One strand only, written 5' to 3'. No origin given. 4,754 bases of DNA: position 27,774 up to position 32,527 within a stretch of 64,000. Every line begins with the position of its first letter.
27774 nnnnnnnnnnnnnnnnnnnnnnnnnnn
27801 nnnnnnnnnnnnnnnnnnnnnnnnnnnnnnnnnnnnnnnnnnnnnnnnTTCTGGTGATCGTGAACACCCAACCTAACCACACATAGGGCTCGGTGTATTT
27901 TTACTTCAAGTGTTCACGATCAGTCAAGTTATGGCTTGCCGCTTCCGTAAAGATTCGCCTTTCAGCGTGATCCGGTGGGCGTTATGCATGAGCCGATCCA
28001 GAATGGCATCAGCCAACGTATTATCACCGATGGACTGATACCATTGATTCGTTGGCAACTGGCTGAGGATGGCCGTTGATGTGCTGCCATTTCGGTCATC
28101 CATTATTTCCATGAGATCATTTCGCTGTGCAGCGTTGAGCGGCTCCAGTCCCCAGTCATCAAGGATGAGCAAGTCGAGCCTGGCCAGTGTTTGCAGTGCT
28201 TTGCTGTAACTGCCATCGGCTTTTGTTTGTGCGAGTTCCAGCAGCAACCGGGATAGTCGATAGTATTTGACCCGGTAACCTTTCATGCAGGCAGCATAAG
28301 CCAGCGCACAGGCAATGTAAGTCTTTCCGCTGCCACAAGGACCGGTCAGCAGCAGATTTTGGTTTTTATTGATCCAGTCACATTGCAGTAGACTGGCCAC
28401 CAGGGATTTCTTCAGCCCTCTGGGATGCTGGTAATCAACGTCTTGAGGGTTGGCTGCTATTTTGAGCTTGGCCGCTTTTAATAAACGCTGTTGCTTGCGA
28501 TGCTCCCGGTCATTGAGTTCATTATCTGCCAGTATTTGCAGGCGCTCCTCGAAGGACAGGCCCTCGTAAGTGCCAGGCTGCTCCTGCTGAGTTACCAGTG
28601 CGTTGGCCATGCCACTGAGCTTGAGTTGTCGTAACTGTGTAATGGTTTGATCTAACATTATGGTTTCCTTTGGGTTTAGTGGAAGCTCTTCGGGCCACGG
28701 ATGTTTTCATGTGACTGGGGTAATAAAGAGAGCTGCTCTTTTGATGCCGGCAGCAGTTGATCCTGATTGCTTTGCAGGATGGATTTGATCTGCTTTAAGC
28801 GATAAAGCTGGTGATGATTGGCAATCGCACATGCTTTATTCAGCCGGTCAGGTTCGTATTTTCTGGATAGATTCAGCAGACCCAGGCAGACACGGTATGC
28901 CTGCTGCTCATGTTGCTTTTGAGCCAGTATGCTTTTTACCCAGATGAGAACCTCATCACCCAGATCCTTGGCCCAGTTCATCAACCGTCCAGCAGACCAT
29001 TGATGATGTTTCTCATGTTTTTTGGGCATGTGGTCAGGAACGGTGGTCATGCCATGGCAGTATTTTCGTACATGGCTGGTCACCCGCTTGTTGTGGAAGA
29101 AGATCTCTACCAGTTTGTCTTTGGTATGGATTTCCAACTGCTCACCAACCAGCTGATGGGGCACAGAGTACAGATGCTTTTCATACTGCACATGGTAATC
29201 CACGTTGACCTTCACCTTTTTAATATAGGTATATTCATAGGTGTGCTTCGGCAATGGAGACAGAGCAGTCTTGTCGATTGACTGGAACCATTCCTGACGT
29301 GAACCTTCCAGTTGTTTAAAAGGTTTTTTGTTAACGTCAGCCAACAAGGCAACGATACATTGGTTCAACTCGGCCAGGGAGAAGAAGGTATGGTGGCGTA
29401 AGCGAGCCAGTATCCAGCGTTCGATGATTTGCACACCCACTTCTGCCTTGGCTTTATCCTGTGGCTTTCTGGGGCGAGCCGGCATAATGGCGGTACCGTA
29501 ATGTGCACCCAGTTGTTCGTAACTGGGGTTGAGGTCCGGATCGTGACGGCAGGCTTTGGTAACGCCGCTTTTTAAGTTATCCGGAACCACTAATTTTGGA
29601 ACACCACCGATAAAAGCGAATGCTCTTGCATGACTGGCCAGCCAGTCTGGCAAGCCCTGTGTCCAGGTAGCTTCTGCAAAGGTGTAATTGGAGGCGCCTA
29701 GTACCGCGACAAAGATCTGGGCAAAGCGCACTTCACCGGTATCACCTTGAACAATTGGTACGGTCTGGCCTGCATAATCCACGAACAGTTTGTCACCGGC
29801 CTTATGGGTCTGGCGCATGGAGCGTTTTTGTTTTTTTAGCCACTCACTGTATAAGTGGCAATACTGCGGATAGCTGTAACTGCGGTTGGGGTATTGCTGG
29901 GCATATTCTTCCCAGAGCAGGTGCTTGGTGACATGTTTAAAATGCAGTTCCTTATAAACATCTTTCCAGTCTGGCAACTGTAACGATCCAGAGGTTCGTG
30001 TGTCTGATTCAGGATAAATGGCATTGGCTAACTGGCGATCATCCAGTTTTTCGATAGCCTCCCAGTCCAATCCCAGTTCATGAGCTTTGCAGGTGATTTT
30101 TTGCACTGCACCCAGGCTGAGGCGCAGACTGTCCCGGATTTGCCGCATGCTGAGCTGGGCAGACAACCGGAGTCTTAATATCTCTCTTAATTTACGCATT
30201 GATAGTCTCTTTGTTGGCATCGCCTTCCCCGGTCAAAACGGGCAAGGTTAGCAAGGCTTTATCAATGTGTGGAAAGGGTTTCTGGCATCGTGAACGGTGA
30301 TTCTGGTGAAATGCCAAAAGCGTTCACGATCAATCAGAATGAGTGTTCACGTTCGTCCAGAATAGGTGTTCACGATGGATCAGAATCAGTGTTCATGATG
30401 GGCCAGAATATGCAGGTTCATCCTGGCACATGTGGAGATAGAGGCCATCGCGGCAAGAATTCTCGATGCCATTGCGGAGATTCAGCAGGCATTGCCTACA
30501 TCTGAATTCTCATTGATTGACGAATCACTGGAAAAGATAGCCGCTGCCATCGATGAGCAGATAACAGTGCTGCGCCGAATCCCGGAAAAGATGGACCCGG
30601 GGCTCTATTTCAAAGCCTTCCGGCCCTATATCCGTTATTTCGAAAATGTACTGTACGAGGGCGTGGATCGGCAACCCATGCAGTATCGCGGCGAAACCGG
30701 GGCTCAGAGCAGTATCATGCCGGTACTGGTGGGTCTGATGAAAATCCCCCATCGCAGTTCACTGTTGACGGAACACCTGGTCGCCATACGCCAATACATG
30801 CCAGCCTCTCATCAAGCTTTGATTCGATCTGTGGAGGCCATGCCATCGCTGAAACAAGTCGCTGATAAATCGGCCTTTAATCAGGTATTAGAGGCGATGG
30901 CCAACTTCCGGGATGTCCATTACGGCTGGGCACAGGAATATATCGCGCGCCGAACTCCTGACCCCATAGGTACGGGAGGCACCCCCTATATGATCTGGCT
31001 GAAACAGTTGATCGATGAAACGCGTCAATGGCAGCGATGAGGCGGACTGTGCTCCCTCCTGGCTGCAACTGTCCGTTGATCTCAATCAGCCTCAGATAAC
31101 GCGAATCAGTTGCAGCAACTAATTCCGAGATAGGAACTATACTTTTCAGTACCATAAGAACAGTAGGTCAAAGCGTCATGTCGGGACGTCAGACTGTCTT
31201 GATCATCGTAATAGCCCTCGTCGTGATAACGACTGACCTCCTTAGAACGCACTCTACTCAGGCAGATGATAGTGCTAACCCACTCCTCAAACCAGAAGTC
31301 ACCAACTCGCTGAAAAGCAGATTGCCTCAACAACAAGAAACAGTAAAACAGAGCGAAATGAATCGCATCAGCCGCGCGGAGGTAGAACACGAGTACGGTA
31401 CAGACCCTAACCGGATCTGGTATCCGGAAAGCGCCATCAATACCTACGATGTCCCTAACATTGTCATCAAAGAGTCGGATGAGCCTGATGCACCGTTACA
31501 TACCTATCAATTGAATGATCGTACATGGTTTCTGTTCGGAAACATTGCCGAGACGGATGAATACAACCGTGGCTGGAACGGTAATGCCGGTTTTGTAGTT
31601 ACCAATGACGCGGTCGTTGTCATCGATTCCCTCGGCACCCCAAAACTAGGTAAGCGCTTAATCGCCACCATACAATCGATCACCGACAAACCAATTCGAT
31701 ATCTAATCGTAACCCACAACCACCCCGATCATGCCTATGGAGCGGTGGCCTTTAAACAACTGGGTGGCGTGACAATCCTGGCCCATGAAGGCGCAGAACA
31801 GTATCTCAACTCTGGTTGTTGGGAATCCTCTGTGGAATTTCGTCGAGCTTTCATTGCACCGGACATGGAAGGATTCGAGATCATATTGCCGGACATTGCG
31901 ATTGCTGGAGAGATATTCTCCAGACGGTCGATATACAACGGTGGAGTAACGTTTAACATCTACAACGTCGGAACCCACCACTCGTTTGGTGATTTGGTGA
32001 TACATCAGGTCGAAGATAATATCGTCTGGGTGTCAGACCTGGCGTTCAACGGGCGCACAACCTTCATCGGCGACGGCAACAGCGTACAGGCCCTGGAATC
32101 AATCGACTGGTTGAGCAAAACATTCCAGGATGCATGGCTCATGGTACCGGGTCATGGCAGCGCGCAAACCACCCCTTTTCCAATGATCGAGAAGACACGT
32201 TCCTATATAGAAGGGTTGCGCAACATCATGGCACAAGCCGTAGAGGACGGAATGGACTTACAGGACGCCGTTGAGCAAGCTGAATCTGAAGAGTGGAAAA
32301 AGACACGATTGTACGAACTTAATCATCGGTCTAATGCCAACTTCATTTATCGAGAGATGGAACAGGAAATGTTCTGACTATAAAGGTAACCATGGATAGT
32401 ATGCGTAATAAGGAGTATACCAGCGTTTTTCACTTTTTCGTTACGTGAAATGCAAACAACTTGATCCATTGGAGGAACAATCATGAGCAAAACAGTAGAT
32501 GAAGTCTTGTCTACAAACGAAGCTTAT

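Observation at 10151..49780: Two sibling elements stacked in tRNA-Cys with a readable chronology and no integrase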

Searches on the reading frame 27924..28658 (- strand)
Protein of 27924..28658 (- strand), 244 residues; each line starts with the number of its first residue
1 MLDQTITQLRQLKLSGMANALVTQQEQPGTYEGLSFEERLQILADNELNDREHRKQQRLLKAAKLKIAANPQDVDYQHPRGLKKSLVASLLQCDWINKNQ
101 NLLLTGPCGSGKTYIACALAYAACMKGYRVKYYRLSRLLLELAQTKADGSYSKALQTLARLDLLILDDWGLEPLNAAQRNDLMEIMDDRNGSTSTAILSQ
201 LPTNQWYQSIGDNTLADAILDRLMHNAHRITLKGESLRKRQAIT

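Call 8: search_protein_families(library=pfam, proteins=[window:27924-28658:-], max_evalue=0.01)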
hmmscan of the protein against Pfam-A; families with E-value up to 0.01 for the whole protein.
window:27924-28658:- (244 aa): 8 families
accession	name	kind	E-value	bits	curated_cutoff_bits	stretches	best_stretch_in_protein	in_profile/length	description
PF01695.23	IstB_IS21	-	1.1e-73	248.1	24.1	1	7-241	1-234/238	IstB-like ATP binding protein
PF20720.3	nSTAND3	-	9.6e-07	29.1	27.2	1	95-133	13-51/155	Novel STAND NTPase 3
PF25199.1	nSTAND_NTPase5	-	3e-05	24.3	34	1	79-209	21-140/145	Novel STAND NTPase 5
PF04851.21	ResIII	-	0.00035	21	22.5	1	68-128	20-52/164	Type III restriction enzyme, res subunit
PF02562.22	PhoH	-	0.0004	20.4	27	1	94-127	14-47/205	PhoH-like protein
PF13481.12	AAA_25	-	0.0011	19.1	27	1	89-130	24-63/195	AAA domain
PF00308.24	Bac_DnaA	-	0.0038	17.9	23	1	100-169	35-106/162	Bacterial DnaA ATPAse domain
PF00004.35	AAA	-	0.0053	17.6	21.2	0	102-139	1-35/131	ATPase family associated with various cellular activities (AAA)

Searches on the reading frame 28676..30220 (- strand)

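Call 8: search_protein_families(library=pfam, proteins=[window:28676-30220:-], max_evalue=0.01)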
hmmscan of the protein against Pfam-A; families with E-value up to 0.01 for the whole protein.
window:28676-30220:- (514 aa): 2 families
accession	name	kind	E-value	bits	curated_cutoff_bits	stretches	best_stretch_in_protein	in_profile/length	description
PF22483.2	Mu-transpos_C_2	-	5.7e-16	58.4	27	1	323-391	1-69/73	Mu transposase, C-terminal domain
PF00665.32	rve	-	8.9e-08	32.8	32.6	1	157-253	8-102/102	Integrase core domain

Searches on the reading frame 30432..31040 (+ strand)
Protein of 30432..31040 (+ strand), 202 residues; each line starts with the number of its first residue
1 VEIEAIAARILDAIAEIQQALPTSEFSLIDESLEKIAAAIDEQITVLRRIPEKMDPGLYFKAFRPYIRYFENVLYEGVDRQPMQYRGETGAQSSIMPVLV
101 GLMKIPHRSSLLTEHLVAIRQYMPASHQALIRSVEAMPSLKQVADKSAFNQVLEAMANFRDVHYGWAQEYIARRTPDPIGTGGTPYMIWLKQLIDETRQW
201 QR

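Call 8: search_protein_families(library=pfam, proteins=[window:30432-31040:+], max_evalue=0.01)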
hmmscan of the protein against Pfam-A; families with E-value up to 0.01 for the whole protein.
window:30432-31040:+ (202 aa): 1 family
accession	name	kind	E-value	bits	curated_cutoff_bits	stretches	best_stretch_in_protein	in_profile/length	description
PF01231.23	IDO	-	1.1e-29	103.9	26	1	2-172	162-358/412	Indoleamine 2,3-dioxygenase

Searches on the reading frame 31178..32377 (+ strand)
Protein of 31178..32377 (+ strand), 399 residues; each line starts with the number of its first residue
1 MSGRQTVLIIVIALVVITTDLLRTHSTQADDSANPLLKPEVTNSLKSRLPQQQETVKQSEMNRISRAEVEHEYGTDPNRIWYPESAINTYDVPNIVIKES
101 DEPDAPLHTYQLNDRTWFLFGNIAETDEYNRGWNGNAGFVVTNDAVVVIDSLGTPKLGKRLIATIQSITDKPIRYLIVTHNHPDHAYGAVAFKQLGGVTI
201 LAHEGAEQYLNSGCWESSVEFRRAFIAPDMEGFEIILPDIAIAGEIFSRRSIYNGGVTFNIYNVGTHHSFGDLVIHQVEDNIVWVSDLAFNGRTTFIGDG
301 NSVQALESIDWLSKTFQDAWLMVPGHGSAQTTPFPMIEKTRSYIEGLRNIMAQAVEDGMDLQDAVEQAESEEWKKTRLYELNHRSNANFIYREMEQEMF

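Call 8: search_protein_families(library=pfam, proteins=[window:31178-32377:+], max_evalue=0.01)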
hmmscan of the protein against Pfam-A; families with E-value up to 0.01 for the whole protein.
window:31178-32377:+ (399 aa): 2 families
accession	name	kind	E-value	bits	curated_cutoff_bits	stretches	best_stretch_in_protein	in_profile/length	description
PF00753.33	Lactamase_B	-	1.2e-18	68.2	22.7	1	132-326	3-196/196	Metallo-beta-lactamase superfamily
PF12706.13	Lactamase_B_2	-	0.00064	19.8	27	1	171-216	29-76/200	Beta-lactamase superfamily domain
